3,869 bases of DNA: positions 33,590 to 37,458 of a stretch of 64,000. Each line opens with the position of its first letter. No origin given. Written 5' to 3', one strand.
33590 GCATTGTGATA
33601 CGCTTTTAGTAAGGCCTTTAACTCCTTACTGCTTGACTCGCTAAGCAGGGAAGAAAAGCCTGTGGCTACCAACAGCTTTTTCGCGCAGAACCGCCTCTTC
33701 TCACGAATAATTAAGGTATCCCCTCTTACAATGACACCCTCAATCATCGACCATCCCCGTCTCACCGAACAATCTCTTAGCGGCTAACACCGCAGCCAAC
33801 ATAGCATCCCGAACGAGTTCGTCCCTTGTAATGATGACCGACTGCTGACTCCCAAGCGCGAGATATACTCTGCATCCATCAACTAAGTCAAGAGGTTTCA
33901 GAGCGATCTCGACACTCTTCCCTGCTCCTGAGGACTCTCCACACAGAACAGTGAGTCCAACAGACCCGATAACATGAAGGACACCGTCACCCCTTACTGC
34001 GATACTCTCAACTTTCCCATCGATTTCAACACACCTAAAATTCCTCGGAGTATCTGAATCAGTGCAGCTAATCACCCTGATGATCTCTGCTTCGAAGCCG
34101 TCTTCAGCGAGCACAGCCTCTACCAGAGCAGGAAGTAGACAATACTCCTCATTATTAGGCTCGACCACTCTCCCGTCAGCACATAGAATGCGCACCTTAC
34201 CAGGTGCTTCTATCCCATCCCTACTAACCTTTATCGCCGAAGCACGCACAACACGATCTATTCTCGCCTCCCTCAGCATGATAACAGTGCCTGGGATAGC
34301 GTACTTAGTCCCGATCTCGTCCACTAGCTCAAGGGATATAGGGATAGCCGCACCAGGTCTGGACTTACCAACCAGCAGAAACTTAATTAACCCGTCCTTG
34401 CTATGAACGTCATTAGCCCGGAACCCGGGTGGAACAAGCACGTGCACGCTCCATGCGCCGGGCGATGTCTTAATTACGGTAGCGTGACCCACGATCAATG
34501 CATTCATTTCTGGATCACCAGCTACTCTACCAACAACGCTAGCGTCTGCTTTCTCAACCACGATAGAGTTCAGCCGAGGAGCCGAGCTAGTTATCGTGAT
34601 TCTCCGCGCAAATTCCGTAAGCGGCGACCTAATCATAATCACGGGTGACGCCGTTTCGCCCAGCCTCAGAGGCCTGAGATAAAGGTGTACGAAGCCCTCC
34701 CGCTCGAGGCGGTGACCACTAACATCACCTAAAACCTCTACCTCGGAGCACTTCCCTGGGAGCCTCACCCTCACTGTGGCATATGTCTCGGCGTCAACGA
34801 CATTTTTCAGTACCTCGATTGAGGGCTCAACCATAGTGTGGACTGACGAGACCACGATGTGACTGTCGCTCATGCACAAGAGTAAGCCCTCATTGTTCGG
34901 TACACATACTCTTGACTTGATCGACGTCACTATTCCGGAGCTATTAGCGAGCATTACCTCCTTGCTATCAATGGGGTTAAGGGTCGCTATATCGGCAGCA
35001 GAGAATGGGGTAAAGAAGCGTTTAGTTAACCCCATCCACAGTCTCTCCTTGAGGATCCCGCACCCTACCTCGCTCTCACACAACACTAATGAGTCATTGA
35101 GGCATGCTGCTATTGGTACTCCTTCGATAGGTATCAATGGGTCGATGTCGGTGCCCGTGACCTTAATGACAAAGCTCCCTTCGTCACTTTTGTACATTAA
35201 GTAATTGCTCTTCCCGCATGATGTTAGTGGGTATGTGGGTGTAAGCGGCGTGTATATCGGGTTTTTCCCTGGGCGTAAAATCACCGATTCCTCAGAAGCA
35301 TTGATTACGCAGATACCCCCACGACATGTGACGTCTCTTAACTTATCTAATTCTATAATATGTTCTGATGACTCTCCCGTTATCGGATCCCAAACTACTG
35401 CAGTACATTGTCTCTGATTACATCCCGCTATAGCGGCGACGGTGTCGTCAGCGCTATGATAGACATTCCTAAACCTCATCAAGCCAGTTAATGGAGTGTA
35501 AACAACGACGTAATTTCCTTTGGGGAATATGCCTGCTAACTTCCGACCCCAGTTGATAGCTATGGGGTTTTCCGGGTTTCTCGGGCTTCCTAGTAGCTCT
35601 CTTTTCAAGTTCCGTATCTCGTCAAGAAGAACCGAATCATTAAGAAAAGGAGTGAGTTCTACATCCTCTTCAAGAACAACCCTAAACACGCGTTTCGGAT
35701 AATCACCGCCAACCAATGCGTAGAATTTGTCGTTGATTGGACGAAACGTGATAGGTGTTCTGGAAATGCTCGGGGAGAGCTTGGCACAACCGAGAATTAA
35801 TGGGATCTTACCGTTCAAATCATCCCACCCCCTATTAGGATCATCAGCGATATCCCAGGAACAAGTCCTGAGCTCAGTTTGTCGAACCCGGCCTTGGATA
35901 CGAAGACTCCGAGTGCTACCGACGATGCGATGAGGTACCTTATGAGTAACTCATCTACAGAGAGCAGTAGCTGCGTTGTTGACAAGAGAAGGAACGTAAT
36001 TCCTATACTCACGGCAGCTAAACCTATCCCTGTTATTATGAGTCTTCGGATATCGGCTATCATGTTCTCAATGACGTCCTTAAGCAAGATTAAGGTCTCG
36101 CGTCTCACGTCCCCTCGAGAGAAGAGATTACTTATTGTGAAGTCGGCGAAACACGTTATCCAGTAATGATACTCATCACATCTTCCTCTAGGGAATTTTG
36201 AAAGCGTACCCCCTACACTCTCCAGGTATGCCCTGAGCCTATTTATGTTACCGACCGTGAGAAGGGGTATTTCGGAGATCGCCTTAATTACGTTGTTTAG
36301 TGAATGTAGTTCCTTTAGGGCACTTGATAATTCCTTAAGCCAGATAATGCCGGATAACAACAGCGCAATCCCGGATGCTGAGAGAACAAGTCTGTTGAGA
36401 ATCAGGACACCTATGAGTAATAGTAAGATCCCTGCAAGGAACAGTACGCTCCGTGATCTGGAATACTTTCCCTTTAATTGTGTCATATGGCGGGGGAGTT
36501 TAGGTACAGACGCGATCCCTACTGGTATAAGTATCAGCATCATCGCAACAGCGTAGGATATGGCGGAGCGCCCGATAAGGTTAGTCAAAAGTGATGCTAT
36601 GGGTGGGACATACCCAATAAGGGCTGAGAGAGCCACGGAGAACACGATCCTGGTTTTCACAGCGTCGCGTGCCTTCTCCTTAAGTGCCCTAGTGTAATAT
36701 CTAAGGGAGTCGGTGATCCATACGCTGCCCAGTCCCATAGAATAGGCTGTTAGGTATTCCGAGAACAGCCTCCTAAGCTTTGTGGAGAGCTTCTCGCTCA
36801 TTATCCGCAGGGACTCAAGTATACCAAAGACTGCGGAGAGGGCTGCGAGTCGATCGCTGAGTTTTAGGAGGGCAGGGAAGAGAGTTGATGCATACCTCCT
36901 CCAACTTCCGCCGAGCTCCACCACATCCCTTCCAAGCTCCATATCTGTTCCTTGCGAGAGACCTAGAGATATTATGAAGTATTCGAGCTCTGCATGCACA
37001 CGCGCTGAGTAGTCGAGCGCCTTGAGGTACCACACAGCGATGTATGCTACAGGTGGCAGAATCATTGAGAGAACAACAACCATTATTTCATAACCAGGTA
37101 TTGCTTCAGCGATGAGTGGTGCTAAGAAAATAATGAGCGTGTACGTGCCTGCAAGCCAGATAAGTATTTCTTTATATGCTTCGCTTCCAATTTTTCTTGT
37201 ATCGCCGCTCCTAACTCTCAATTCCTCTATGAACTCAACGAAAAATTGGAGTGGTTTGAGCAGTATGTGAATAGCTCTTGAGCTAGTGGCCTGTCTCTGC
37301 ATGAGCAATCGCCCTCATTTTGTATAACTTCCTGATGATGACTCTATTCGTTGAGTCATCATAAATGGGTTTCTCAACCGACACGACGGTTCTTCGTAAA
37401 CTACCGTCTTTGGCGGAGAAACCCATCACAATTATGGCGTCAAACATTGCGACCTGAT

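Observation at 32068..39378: Type IV pilus core operon carrying a VirB4/HerA-like ATPase: candidate hybrid transfer or uptake machine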

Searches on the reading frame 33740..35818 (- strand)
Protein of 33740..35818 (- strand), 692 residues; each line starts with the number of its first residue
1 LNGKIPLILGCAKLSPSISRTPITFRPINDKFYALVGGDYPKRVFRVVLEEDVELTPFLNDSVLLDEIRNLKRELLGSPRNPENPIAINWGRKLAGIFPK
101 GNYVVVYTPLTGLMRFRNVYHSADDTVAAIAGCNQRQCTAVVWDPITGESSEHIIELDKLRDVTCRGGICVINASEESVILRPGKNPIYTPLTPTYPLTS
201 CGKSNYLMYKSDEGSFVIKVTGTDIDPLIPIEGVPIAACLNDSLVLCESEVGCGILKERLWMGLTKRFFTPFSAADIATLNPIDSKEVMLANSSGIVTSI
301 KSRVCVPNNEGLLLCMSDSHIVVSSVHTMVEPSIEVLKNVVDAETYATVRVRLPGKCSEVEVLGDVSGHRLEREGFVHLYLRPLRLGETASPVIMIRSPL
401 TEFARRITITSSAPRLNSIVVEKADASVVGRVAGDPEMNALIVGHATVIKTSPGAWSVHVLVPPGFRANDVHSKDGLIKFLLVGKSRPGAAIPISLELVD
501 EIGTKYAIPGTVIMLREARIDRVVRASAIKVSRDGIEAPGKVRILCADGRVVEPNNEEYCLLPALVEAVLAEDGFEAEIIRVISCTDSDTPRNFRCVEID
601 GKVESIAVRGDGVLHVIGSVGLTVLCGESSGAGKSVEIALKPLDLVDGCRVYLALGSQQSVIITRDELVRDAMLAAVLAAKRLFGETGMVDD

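Call 3: search_protein_families(library=pfam, proteins=[window:33740-35818:-], max_evalue=0.1)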
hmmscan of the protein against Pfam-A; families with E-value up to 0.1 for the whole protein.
window:33740-35818:- (692 aa): 0 families

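Call 4: search_protein_families(library=ncbifam, proteins=[window:33740-35818:-], max_evalue=0.1)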
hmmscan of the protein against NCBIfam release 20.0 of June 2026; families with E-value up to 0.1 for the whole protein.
window:33740-35818:- (692 aa): 1 family
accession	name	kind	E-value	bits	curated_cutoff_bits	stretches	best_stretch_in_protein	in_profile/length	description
NF046072.1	UpsX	equivalog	0.011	14.3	550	1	312-448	256-388/641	protein UpsX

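Call 38: find_homologous_proteins(query=window:33740-35818:-, max_evalue=0.001)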
Query window:33740-35818:- (692 aa): 6 proteins with E <= 0.001 among 8000 candidates.
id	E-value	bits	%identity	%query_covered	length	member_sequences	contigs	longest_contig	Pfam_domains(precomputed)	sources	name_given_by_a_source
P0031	0.0e+0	1544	100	100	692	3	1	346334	-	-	-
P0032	0.0e+0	1200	76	100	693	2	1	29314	-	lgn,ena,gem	-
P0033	0.0e+0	1178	75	99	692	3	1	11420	-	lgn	-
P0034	0.0e+0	1149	72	97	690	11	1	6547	-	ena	-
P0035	0.0e+0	1101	68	100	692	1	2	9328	-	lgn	-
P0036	2.2e-296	1003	64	100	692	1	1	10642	-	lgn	-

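Call 44: search_protein_families(library=ncbifam, alignment_id=A3, max_evalue=1)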
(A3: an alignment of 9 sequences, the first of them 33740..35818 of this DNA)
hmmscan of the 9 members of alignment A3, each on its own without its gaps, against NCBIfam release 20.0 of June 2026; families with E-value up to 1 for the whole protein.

A. member 1, window:33740-35818:- (692 aa): 1 family
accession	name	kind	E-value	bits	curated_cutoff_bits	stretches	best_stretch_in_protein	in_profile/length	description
NF046072.1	UpsX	equivalog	0.011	14.3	550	1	312-448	256-388/641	protein UpsX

B. families by the number of members that match (of 9 scanned): 5 families
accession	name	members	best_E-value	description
NF046072.1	UpsX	3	6e-12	protein UpsX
NF011771.0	PRK15228.1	1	0.066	SEF14 fimbria major subunit SefA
TIGR03515.1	GldC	1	0.1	gliding motility protein GldC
TIGR01889.1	Staph_reg_Sar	1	0.13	staphylococcal accessory regulator family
NF011273.0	PRK14680.1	1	0.16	hypothetical protein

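Call 51: predict_structure(alignment_id=A2)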
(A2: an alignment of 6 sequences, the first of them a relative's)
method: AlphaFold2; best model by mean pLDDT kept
length: 692 residues; sequences in the alignment: 6
mean_pLDDT: 40.0   pTM: 0.24
mean pLDDT of the five models: 40.0, 35.8, 34.4, 34.2, 32.1
residues with pLDDT >= 90: 0; 70-90: 0; 50-70: 168; < 50: 524
segments of 3 or more residues with pLDDT < 50: 1-14, 16-18, 39-41, 52-55, 57-61, 77-97, 99-114, 118-133, 138-153, 158-160, 162-197, 210-215, 222-234, 247-452, 476-478, 483-491, 509-531, 565-583, 596-692
pLDDT, mean of each block of 10 residues (from residue 1): 31 47 57 57 57 48 52 47 37 45 44 46 37 51 44 49 39 34 36 47 59 51 43 48 48 37 29 33 34 32 38 38 33 30 26 24 29 31 27 27 25 22 23 30 35 57 59 52 47 58 55 34 30 54 53 60 47 30 50 48 28 27 23 27 26 24 28 45 40 28
secondary structure, 60 per line:
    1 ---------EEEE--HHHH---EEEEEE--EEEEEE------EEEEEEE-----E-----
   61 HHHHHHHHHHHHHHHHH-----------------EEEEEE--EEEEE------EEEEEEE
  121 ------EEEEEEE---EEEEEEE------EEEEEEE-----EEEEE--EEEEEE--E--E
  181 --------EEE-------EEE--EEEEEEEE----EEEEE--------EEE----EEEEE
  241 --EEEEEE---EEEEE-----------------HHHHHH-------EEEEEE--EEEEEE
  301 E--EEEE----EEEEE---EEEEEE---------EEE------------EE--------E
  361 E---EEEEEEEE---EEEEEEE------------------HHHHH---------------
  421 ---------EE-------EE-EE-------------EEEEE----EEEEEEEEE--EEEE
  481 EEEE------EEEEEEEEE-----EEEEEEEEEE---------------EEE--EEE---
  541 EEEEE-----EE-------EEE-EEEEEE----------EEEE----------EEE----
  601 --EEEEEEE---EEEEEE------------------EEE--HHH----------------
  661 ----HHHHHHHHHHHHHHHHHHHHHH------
elements in order (helices of 4 or more, strands of 3 or more residues): E10-13 H16-19 E23-28 E31-36 E43-49 H61-77 E95-100 E103-107 E114-120 E127-133 E137-143 E150-156 E162-166 E169-174 E189-191 E199-201 E204-211 E216-220 E229-231 E236-240 E243-248 E252-256 H274-279 E287-292 E295-301 E304-307 E312-316 E320-325 E335-337 E365-372 E376-382 H401-405 E457-461 E466-474 E477-484 E491-499 E505-514 E530-532 E535-537 E541-545 E560-562 E564-569 E580-583 E594-596 E603-609 E613-618 E637-639 H665-686

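Call 55: search_protein_representatives(alignment_id=A2)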
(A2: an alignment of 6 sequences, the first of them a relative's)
Query: 6 sequences, 692 profile positions. Proteins with E-value up to 0.001 (for the whole library): 18; up to 1e-10: 16; up to 1e-30: 1. The best 18 are listed.
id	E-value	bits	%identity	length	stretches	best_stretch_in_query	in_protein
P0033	0.0e+00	1420.2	-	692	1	1-692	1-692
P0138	1.8e-26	109.1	-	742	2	118-473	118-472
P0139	3.0e-26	108.3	-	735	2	100-424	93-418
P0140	7.6e-25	103.7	-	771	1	106-593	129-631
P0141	1.7e-23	99.3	-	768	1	101-454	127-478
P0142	4.9e-23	97.7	-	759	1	119-576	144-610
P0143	4.9e-23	97.7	-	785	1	97-571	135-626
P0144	2.0e-22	95.7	-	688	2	160-460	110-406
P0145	1.1e-21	93.2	-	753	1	125-459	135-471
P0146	4.0e-19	84.8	-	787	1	99-576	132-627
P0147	1.0e-17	80.2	-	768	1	87-460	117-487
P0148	1.1e-16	76.7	-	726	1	134-460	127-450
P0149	3.4e-16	75.1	-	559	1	126-432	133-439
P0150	7.4e-15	70.7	-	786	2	100-439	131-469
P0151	1.1e-14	70.1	-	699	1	160-460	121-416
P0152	2.7e-14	68.8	-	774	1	59-603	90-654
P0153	8.9e-09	50.6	-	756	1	106-575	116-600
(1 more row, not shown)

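Call 58: search_protein_families(library=ncbifam, alignment_id=A4, max_evalue=0.01)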
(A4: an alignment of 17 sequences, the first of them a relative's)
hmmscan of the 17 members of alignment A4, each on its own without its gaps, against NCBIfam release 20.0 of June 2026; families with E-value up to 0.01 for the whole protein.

A. member 1, P0031 (692 aa): 0 families

B. families by the number of members that match (of 17 scanned): 2 families
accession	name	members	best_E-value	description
NF046072.1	UpsX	4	8.3e-07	protein UpsX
NF001154.0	PRK00149.3-3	1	0.0052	chromosomal replication initiator protein DnaA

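Call 65: search_protein_families(library=ncbifam, proteins=[P0144, P0145, P0146, P0147, P0148, P0149, P0150, P0151, P0152, P0153], max_evalue=0.05)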
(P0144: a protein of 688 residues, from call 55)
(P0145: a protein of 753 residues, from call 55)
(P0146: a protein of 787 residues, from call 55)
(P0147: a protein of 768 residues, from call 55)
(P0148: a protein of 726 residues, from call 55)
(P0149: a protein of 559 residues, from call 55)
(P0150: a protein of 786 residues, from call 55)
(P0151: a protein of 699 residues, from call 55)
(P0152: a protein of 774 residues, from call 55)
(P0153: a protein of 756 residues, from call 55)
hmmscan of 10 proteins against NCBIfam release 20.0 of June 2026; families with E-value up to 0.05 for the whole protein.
P0144 (688 aa): 1 family
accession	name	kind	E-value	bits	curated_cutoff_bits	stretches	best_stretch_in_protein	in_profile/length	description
NF046072.1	UpsX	equivalog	2.1e-05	23.4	550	1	226-410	224-404/641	protein UpsX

P0145 (753 aa): 0 families

P0146 (787 aa): 0 families

P0147 (768 aa): 0 families

P0148 (726 aa): 1 family
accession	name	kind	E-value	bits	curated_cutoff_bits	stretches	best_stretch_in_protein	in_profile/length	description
NF001154.0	PRK00149.3-3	equivalog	0.0052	15.8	410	1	87-155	171-240/462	chromosomal replication initiator protein DnaA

P0149 (559 aa): 0 families

P0150 (786 aa): 0 families

P0151 (699 aa): 1 family
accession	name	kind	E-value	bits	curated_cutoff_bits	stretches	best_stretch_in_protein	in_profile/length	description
NF046072.1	UpsX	equivalog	6e-06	25.2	550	1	297-463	284-442/641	protein UpsX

P0152 (774 aa): 0 families

P0153 (756 aa): 1 family
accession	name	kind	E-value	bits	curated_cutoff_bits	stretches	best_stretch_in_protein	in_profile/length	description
NF046072.1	UpsX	equivalog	8.3e-07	28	550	1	278-461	215-395/641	protein UpsX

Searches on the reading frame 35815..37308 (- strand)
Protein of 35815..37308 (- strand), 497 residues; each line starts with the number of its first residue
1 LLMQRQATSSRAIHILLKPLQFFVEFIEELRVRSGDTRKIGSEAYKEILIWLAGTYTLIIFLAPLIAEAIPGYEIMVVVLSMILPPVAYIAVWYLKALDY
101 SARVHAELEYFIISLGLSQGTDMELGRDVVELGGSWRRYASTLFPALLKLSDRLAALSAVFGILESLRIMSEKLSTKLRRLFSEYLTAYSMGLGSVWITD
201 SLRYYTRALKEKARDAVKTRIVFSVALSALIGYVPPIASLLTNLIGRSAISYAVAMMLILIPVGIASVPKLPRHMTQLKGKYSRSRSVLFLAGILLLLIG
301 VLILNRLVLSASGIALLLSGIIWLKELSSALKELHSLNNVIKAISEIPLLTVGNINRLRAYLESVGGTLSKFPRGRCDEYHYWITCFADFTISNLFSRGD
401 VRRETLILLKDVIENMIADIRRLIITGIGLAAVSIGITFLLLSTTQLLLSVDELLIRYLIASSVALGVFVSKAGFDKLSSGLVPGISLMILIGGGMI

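Call 3: search_protein_families(library=pfam, proteins=[window:35815-37308:-], max_evalue=0.1)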
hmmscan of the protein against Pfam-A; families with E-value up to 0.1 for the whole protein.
window:35815-37308:- (497 aa): 2 families
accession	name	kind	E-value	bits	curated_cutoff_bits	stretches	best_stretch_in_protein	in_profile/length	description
PF22832.1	PsaO_TMD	-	0.043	14.7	27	0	345-387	24-66/91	PsaO transmembrane domain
PF11239.13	DUF3040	-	0.05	14.3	24.7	1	285-323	47-84/84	Protein of unknown function (DUF3040)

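Call 4: search_protein_families(library=ncbifam, proteins=[window:35815-37308:-], max_evalue=0.1)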
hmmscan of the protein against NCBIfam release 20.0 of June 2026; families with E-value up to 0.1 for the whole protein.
window:35815-37308:- (497 aa): 0 families

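Call 63: search_protein_families(library=ncbifam, alignment_id=A5, max_evalue=0.1)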
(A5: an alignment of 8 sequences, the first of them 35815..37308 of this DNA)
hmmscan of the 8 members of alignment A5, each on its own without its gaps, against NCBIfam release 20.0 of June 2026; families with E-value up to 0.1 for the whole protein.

A. member 1, window:35815-37308:- (497 aa): 0 families

B. families by the number of members that match (of 8 scanned): 3 families
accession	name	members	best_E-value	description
NF046075.1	UpsF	1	6.3e-52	membrane pilin protein UpsF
NF053673.1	bindosome_BasF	1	2.4e-19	bindosome assembly system membrane anchoring protein BasF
NF051880.1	FlagAsmCDGMPTipF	1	0.025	flagella assembly cyclic-di-GMP phosphodiesterase TipF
